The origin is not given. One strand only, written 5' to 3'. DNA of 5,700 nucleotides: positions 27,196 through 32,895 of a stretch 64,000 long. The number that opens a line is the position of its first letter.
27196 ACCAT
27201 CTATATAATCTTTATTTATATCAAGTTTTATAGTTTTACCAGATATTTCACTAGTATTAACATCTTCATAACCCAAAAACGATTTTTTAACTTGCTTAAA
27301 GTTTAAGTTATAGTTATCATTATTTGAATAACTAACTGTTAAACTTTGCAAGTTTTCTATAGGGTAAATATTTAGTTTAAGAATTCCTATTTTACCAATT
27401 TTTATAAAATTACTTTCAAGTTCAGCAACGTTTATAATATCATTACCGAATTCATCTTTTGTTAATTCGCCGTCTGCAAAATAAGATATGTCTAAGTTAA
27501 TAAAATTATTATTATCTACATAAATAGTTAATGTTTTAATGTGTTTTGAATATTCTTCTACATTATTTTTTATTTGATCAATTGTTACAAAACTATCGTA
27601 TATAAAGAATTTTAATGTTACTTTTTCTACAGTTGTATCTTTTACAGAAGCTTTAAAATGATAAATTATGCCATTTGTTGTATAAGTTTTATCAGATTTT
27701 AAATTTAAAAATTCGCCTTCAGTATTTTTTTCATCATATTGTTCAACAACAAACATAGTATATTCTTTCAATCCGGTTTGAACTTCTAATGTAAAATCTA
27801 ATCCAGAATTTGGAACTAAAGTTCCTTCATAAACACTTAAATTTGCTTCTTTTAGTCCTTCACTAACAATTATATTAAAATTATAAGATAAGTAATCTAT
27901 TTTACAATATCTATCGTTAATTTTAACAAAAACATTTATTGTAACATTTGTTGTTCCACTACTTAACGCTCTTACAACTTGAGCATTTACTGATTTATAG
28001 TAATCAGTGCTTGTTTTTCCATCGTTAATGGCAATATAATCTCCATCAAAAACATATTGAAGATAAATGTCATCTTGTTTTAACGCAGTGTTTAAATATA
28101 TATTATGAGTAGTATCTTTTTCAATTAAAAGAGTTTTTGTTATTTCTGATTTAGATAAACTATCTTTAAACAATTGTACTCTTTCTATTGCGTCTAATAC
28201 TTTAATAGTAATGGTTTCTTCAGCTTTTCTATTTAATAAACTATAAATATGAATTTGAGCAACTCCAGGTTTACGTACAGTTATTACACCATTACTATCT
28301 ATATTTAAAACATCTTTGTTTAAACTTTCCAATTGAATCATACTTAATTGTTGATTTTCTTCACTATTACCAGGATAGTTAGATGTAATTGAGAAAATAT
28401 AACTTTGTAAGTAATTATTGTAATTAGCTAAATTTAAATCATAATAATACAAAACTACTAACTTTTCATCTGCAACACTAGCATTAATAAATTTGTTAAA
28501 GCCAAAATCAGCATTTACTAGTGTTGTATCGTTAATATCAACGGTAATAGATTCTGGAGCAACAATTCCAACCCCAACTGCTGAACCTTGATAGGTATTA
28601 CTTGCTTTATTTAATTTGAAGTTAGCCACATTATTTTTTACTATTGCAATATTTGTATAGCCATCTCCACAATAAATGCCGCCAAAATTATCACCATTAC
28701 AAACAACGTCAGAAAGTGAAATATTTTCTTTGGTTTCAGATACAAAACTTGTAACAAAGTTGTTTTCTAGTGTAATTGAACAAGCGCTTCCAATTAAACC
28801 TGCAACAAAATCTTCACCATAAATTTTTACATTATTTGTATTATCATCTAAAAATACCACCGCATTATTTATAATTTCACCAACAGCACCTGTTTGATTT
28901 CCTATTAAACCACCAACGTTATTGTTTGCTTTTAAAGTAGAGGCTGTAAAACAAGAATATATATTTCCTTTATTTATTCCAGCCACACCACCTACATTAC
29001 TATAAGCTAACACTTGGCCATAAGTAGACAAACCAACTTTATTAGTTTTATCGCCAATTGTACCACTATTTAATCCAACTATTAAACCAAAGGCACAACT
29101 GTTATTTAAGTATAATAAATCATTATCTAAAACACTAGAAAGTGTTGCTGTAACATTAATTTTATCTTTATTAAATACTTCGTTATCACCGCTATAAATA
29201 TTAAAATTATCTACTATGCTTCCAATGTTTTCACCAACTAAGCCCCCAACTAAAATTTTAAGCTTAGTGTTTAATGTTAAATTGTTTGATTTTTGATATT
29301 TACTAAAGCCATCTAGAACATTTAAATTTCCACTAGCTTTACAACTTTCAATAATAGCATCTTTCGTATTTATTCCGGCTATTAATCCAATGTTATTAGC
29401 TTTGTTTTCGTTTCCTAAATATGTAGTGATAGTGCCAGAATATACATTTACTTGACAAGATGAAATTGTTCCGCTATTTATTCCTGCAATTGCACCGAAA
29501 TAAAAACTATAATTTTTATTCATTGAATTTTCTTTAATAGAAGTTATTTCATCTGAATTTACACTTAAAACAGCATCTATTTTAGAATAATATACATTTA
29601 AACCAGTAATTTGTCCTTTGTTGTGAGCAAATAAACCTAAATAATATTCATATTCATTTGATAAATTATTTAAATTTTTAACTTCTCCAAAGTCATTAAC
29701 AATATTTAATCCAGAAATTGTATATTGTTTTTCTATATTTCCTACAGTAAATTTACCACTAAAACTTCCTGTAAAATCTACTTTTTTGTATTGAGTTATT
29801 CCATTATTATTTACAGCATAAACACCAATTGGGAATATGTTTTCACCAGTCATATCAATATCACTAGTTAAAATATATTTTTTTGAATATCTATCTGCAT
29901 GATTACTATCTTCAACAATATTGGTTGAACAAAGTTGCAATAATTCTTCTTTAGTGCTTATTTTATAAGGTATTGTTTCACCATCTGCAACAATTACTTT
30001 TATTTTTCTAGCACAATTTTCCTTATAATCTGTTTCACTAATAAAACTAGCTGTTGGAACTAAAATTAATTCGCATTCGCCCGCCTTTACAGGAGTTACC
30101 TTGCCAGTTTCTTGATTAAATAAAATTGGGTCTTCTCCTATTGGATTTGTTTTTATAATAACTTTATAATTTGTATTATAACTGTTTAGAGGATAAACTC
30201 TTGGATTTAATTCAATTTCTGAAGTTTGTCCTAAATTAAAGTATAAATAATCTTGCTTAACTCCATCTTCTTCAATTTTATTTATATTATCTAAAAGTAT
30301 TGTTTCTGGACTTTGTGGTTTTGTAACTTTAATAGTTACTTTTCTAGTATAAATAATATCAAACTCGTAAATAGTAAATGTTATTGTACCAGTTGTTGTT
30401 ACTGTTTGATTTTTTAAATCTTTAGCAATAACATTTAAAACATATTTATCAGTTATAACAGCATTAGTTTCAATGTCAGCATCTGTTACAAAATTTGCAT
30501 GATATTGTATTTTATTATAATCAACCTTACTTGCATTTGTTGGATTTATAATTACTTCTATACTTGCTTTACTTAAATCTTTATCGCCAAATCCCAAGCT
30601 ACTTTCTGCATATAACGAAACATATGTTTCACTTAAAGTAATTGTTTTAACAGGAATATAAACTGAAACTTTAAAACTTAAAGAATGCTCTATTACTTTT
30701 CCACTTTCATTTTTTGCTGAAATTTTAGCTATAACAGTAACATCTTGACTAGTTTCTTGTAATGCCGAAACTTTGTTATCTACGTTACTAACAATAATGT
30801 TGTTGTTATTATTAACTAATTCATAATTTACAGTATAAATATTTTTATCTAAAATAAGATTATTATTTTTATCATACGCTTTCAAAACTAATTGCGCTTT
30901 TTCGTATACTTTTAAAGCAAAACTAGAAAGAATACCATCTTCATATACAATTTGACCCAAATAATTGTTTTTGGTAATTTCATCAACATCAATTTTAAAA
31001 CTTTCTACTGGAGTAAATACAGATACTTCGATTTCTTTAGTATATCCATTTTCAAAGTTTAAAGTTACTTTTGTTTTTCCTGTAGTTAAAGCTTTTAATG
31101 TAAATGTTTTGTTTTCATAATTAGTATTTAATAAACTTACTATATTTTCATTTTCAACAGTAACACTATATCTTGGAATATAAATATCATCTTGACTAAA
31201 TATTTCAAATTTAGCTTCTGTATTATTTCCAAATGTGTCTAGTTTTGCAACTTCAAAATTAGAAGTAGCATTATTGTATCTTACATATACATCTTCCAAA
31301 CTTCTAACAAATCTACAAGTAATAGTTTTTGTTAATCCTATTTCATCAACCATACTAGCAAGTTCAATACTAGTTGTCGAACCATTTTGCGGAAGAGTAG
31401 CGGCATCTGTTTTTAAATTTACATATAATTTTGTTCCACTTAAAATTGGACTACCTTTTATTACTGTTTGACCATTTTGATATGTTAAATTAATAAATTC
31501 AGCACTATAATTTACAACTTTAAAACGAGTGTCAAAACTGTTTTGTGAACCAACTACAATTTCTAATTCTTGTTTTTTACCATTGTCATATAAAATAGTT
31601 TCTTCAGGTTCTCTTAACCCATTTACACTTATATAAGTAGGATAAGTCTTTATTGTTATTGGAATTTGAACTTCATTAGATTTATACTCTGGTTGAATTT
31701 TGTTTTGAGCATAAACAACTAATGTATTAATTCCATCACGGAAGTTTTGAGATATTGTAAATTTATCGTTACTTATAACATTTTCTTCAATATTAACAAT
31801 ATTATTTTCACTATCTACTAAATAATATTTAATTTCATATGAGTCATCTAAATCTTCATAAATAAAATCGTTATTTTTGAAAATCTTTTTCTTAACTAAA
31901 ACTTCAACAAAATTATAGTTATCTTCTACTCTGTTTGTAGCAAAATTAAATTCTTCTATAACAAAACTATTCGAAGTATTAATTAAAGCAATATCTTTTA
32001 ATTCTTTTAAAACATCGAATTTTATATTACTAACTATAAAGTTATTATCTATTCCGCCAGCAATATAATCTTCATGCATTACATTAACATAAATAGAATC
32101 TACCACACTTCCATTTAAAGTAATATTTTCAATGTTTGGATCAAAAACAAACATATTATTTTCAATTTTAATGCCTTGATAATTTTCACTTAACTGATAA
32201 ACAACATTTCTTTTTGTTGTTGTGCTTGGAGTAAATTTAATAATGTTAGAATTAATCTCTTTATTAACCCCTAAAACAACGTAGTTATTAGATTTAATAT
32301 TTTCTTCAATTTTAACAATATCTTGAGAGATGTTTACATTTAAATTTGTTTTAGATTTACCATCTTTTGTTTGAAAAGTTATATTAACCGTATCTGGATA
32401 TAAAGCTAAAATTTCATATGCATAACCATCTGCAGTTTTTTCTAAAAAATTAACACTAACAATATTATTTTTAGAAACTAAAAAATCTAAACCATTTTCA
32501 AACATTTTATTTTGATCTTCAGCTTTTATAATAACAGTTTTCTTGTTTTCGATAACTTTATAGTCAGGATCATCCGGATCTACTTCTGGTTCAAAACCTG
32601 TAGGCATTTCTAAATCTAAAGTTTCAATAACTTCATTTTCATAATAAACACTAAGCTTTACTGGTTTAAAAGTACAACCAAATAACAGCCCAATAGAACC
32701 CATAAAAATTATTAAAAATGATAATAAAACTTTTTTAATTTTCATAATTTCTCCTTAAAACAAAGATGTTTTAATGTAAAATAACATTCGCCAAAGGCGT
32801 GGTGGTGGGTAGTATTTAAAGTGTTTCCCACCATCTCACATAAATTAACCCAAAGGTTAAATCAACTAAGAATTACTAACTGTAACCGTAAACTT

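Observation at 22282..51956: Operon of two paralogous giant lipoproteins (6344 aa and 3487 aa) filling 46% of the window, immediately upstream of rpoB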

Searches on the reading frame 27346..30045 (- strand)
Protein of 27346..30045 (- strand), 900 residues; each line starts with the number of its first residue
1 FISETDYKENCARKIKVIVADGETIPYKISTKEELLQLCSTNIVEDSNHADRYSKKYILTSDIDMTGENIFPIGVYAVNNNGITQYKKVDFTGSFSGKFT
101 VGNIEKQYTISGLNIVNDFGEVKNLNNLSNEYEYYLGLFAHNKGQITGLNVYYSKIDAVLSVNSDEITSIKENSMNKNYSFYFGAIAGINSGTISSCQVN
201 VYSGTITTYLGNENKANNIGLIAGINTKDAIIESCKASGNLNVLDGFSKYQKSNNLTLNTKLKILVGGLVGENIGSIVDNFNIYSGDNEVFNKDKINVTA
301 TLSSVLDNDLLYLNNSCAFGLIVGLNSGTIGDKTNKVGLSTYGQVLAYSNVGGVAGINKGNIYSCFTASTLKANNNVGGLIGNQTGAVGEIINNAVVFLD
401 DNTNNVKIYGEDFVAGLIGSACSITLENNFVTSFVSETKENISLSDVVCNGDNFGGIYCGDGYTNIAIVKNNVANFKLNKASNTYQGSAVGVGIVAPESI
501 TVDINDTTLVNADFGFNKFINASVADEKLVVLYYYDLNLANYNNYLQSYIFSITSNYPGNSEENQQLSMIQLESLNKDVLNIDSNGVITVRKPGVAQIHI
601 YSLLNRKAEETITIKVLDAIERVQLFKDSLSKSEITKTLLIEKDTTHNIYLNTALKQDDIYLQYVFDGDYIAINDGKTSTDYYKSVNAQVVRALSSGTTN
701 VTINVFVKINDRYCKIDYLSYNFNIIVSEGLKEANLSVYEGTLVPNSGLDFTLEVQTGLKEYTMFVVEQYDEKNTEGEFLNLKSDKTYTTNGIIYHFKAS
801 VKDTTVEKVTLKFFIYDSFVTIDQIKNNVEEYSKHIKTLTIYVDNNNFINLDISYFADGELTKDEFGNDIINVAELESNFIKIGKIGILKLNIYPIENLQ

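Call 20: search_protein_families(library=pfam, proteins=[window:27346-30045:-], max_evalue=10)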
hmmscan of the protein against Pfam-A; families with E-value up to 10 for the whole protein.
window:27346-30045:- (900 aa): 3 families
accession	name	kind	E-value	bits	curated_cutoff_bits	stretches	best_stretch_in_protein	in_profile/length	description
PF07581.17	Glug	-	0.00093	19.9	20.5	4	216-241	2-27/28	The GLUG motif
PF17908.6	APAF1_C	-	0.038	14.3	22.8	1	765-839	7-81/135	APAF-1 helical domain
PF00031.27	Cystatin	-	0.15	12.8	22.2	1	757-810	11-65/92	Cystatin domain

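Call 62: search_protein_families(library=ncbifam, proteins=[window:27346-30045:-], max_evalue=1)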
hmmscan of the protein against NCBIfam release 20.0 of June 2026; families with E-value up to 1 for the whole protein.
window:27346-30045:- (900 aa): 0 families

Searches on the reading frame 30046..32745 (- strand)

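Call 20: search_protein_families(library=pfam, proteins=[window:30046-32745:-], max_evalue=10)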
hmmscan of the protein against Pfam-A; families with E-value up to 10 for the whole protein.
window:30046-32745:- (900 aa): 3 families
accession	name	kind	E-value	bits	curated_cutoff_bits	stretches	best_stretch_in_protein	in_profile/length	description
PF12690.13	BsuPI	-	0.071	13.5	22.9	0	401-427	11-37/101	Intracellular proteinase inhibitor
PF06797.16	DUF1229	-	0.091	13.5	25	1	166-282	11-122/164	Protein of unknown function (DUF1229)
PF23978.1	DUF7303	-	0.63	9.9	27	1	725-767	11-53/195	Family of unknown function (DUF7303)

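Call 62: search_protein_families(library=ncbifam, proteins=[window:30046-32745:-], max_evalue=1)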
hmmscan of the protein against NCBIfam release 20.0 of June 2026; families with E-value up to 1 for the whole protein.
window:30046-32745:- (900 aa): 0 families
